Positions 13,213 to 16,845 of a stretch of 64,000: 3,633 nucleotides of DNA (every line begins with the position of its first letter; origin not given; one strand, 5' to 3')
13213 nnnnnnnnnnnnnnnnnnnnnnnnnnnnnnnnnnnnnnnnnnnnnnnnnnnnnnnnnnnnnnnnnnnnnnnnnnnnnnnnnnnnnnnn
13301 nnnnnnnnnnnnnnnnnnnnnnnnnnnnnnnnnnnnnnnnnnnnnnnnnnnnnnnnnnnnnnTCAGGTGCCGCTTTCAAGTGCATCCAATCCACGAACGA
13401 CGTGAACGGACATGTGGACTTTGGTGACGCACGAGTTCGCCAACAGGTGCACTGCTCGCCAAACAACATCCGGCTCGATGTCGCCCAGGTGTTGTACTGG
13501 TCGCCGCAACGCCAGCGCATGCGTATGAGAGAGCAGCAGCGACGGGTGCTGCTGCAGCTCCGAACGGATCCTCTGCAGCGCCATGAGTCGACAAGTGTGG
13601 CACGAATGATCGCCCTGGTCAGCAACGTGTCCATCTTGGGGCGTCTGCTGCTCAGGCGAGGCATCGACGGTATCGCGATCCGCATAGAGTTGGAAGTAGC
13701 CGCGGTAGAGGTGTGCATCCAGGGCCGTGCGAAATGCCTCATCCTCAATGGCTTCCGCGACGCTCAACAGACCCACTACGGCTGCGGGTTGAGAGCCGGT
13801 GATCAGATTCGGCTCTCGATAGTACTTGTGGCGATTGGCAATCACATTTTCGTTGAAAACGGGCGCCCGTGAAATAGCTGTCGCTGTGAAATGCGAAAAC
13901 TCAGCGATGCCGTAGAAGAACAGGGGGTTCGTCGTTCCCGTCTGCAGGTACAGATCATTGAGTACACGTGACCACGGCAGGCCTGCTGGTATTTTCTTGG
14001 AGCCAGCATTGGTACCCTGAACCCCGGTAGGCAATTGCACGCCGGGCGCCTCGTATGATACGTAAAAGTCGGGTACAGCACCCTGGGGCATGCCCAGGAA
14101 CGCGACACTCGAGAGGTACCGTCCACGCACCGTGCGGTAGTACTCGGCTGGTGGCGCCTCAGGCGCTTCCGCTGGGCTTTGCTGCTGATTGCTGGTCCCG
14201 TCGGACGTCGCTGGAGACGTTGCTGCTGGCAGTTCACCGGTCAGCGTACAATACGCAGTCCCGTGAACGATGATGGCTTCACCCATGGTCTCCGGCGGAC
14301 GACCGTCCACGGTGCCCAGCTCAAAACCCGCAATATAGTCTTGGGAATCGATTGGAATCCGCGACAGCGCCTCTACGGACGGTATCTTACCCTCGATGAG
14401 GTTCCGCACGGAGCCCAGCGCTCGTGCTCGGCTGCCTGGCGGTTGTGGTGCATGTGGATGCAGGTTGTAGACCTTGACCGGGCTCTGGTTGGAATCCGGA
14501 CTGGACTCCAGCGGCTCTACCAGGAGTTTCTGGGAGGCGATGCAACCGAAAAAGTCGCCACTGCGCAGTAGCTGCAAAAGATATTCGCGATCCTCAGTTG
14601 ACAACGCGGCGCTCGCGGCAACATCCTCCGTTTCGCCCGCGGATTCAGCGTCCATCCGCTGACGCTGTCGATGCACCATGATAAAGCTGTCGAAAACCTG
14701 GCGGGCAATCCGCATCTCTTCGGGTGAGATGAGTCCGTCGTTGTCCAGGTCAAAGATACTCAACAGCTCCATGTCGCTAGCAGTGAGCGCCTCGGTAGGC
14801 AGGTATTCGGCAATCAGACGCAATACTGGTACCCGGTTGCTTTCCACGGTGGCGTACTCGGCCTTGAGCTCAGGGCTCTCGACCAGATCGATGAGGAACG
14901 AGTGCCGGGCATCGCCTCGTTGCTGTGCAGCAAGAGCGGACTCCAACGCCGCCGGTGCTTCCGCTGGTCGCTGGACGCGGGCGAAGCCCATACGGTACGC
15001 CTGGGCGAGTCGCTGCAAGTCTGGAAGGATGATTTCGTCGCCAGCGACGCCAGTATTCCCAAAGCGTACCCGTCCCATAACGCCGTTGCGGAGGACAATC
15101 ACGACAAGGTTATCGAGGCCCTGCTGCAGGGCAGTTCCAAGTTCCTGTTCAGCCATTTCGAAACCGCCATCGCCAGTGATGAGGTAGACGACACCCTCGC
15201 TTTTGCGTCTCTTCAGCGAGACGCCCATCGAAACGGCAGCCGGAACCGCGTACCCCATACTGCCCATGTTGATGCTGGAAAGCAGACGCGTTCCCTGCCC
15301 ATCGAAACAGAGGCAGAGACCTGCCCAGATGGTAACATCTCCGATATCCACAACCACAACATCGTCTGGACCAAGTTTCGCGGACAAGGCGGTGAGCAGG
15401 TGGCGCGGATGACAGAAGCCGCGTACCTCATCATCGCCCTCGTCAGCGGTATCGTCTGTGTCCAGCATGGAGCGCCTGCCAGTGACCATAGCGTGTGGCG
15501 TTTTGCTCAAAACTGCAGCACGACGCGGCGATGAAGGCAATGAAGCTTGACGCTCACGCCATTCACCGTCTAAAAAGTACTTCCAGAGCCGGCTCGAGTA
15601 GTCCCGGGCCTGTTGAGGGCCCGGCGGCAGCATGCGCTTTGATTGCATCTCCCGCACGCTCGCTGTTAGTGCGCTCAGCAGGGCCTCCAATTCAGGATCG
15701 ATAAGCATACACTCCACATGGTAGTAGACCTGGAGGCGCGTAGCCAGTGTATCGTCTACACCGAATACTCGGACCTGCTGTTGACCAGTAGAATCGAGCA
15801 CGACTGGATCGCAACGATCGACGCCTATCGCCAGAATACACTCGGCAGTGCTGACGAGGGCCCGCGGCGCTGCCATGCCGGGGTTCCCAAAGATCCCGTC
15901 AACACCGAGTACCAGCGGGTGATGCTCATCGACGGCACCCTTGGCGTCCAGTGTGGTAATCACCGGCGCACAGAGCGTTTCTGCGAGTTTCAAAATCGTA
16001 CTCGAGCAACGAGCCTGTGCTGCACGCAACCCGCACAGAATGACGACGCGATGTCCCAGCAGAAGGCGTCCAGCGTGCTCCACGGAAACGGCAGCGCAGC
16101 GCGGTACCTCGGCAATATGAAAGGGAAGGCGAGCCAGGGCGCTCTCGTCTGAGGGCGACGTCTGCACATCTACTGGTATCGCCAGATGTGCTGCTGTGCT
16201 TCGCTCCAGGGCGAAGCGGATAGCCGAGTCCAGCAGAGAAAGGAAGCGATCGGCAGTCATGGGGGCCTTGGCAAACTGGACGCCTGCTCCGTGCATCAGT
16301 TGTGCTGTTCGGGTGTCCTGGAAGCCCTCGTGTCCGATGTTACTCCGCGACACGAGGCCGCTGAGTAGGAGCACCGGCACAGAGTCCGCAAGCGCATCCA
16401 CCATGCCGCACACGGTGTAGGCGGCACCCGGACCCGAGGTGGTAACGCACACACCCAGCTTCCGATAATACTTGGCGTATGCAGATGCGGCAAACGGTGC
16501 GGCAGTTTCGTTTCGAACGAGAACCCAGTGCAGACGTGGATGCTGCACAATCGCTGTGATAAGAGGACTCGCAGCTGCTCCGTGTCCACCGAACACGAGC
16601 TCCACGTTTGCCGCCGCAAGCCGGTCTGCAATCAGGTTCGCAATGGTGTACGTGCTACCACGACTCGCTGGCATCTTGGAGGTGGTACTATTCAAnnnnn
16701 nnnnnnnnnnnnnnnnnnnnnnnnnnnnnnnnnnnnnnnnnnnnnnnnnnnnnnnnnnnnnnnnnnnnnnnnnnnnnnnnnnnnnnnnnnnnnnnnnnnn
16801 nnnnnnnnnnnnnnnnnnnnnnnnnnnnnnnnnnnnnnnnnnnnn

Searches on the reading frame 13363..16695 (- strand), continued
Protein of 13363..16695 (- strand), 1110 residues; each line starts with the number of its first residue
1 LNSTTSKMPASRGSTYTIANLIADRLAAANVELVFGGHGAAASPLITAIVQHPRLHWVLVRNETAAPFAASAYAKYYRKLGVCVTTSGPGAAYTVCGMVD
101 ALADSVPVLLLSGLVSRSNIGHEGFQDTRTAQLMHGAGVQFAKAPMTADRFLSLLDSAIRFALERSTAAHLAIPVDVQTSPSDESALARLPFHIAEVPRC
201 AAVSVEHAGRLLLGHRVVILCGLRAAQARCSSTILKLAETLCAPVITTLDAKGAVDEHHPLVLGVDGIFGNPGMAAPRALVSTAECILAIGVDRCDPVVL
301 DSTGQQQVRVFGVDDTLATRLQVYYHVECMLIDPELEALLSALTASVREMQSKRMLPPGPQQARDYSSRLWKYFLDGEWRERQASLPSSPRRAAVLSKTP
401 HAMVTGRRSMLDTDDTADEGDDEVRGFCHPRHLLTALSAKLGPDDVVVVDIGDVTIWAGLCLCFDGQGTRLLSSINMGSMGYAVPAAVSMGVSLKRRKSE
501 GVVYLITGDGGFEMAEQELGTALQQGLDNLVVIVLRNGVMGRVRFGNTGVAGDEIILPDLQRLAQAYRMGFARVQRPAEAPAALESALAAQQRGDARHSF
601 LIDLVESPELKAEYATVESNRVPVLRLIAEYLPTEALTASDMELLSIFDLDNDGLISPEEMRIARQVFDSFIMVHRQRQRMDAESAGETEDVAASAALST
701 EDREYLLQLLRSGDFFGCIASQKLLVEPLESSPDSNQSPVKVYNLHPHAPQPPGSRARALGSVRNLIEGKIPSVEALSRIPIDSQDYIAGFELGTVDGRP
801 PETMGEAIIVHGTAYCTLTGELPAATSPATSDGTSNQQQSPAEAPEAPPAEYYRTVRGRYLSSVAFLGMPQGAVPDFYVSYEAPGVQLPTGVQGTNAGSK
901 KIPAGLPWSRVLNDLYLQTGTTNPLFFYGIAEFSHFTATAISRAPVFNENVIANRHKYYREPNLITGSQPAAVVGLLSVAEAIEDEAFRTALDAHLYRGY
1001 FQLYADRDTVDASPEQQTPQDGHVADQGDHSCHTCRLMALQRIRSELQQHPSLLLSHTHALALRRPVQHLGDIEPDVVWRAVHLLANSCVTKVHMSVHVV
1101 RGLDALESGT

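Call 61: search_protein_families(library=pfam, proteins=[P0006, P0007, P0011, P0005, P0008, P0024], max_evalue=0.1)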
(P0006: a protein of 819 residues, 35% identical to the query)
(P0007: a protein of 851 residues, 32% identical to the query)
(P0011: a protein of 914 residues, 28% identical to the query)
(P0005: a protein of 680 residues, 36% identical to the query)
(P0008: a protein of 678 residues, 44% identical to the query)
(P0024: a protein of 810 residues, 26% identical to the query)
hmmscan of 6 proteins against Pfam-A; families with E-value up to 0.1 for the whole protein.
P0006 (819 aa): 6 families
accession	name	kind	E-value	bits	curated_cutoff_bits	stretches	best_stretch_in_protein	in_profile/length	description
PF02776.23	TPP_enzyme_N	-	8e-31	106.7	26.8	1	211-324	4-118/119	Thiamine pyrophosphate enzyme, N-terminal TPP binding domain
PF02775.26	TPP_enzyme_C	-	6.4e-22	78.4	21.9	1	651-793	1-149/151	Thiamine pyrophosphate enzyme, C-terminal TPP binding domain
PF00205.28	TPP_enzyme_M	-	7.9e-14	52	30.4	1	406-534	5-133/137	Thiamine pyrophosphate enzyme, central domain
PF12973.13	Cupin_7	-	0.0015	18.7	27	0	90-119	38-67/105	ChrR Cupin-like domain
PF07883.17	Cupin_2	-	0.002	18.3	27.2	1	90-117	3-30/70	Cupin domain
PF16867.11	DMSP_lyase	-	0.02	15.1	27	0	80-117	90-127/162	Dimethlysulfonioproprionate lyase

P0007 (851 aa): 5 families
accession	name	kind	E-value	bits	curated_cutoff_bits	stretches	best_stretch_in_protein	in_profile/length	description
PF02776.23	TPP_enzyme_N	-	1.7e-29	102.4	26.8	1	230-343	4-118/119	Thiamine pyrophosphate enzyme, N-terminal TPP binding domain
PF02775.26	TPP_enzyme_C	-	3e-19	69.7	21.9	1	684-819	1-141/151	Thiamine pyrophosphate enzyme, C-terminal TPP binding domain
PF00205.28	TPP_enzyme_M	-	3.9e-13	49.7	30.4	1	433-559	10-137/137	Thiamine pyrophosphate enzyme, central domain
PF12973.13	Cupin_7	-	0.0019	18.5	27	0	109-138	38-67/105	ChrR Cupin-like domain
PF01571.26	GCV_T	-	0.029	14.1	25.6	1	175-313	80-212/255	Aminomethyltransferase folate-binding domain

P0011 (914 aa): 3 families
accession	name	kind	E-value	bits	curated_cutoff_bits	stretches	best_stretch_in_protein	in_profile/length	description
PF02776.23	TPP_enzyme_N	-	3.6e-30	104.6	26.8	1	20-134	3-118/119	Thiamine pyrophosphate enzyme, N-terminal TPP binding domain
PF02775.26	TPP_enzyme_C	-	3.3e-19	69.6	21.9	1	445-617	1-151/151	Thiamine pyrophosphate enzyme, C-terminal TPP binding domain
PF00205.28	TPP_enzyme_M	-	2.1e-12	47.4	30.4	1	223-327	10-113/137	Thiamine pyrophosphate enzyme, central domain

P0005 (680 aa): 4 families
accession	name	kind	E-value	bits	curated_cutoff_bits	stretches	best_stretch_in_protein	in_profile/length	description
PF02775.26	TPP_enzyme_C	-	1.6e-25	90.1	21.9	1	510-656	1-151/151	Thiamine pyrophosphate enzyme, C-terminal TPP binding domain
PF02776.23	TPP_enzyme_N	-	3.5e-25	88.5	26.8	1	36-146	4-114/119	Thiamine pyrophosphate enzyme, N-terminal TPP binding domain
PF00205.28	TPP_enzyme_M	-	1.1e-17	64.5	30.4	1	246-373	13-137/137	Thiamine pyrophosphate enzyme, central domain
PF01855.24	POR_N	-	0.031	14.4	27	1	72-145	37-108/231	Pyruvate flavodoxin/ferredoxin oxidoreductase, thiamine diP-bdg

P0008 (678 aa): 3 families
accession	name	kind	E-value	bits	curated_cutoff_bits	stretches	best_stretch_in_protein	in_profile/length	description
PF02776.23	TPP_enzyme_N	-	1.7e-30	105.7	26.8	1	39-154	2-118/119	Thiamine pyrophosphate enzyme, N-terminal TPP binding domain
PF02775.26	TPP_enzyme_C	-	3.1e-18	66.5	21.9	1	491-638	1-151/151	Thiamine pyrophosphate enzyme, C-terminal TPP binding domain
PF00205.28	TPP_enzyme_M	-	1.2e-12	48.1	30.4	1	246-370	14-137/137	Thiamine pyrophosphate enzyme, central domain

P0024 (810 aa): 4 families
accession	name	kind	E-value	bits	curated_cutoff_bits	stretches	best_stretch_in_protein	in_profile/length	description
PF02775.26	TPP_enzyme_C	-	6.7e-37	127.1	21.9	1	625-774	1-151/151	Thiamine pyrophosphate enzyme, C-terminal TPP binding domain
PF00205.28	TPP_enzyme_M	-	7.5e-32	110.3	30.4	1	401-539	3-135/137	Thiamine pyrophosphate enzyme, central domain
PF02776.23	TPP_enzyme_N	-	9.1e-18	64.6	26.8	1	111-227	3-104/119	Thiamine pyrophosphate enzyme, N-terminal TPP binding domain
PF02552.22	CO_dh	-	0.07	13.4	21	0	402-446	28-77/168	CO dehydrogenase beta subunit/acetyl-CoA synthase epsilon subunit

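Call 80: list_cluster_members(proteins=[window:13366-16674:-, window:18641-20242:+, P0210])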
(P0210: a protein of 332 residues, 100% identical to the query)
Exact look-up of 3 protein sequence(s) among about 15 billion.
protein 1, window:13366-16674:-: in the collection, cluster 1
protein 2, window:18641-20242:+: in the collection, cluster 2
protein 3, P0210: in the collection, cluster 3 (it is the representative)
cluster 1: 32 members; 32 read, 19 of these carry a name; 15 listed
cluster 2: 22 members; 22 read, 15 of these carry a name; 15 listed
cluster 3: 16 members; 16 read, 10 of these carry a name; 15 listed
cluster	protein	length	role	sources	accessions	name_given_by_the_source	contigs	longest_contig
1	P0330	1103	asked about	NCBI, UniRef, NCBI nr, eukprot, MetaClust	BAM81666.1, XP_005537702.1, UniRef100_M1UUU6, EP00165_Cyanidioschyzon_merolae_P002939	similar to acetohydroxy acid synthase, large subunit [Cyanidioschyzon merolae strain 10D] | Similar to acetohydroxy acid synthase, large subunit n=1 Tax=Cyanidioschyzon merolae ... | XP_005537702.1 similar to acetohydroxy acid synthase, large subunit [Cyanidioschyzon ...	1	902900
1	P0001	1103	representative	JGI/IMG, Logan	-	-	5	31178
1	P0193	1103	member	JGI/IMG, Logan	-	thiamine pyrophosphate-dependent acetolactate synthase large subunit-like protein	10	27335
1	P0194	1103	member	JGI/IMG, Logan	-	thiamine pyrophosphate-dependent acetolactate synthase large subunit-like protein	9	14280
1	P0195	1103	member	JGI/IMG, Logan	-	thiamine pyrophosphate-dependent acetolactate synthase large subunit-like protein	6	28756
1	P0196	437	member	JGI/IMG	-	hypothetical protein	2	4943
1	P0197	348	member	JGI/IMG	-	hypothetical protein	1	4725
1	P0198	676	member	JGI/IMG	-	thiamine pyrophosphate-dependent acetolactate synthase large subunit-like protein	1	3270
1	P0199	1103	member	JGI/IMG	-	thiamine pyrophosphate-dependent acetolactate synthase large subunit-like protein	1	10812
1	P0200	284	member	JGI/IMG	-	hypothetical protein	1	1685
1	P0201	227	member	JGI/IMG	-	thiamine pyrophosphate-dependent acetolactate synthase large subunit-like protein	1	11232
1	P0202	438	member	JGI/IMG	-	hypothetical protein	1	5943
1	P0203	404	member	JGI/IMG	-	hypothetical protein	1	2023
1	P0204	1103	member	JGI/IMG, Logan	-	thiamine pyrophosphate-dependent acetolactate synthase large subunit-like protein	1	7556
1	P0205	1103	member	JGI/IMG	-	thiamine pyrophosphate-dependent acetolactate synthase large subunit-like protein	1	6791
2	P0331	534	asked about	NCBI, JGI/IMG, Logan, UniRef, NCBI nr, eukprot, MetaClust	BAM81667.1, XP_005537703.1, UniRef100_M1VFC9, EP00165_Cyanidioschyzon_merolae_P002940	probable aldehyde dehydrogenase [Cyanidioschyzon merolae strain 10D] | Aldehyde dehydrogenase n=1 Tax=Cyanidioschyzon merolae (strain NIES-3377 / 10D) ... | XP_005537703.1 probable aldehyde dehydrogenase [Cyanidioschyzon merolae strain 10D]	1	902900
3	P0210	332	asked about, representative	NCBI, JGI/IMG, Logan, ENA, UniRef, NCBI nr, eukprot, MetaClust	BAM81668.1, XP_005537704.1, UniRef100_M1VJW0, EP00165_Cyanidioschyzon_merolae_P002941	similar to fatty acid hydroxylase [Cyanidioschyzon merolae strain 10D] | 4-hydroxysphinganine ceramide fatty acyl 2-hydroxylase | Fatty acid 2-hydroxylase n=1 Tax=Cyanidioschyzon merolae (strain NIES-3377 / 10D) ...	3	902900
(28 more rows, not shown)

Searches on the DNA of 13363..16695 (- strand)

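Call 92: search_rna_families(sources=[L001, L003, L013], threshold=evalue, max_evalue=0.05)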
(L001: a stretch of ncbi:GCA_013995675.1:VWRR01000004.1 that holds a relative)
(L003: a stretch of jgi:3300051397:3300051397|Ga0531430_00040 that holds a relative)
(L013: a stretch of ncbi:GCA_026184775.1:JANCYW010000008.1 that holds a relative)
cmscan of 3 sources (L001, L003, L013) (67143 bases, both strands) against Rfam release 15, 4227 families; matches with E-value up to 0.05: 3.
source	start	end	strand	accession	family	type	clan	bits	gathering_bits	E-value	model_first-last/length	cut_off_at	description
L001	6532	6739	+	RF01856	Protozoa_SRP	Gene;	CL00003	32.2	65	0.0071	77-216/228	no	Protozoan signal recognition particle RNA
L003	6628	6836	+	RF00017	Metazoa_SRP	Gene;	CL00003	27.7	70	0.0029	105-246/299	no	Metazoan signal recognition particle RNA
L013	9614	9815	-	RF00017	Metazoa_SRP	Gene;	CL00003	27.7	70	0.0029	102-249/299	no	Metazoan signal recognition particle RNA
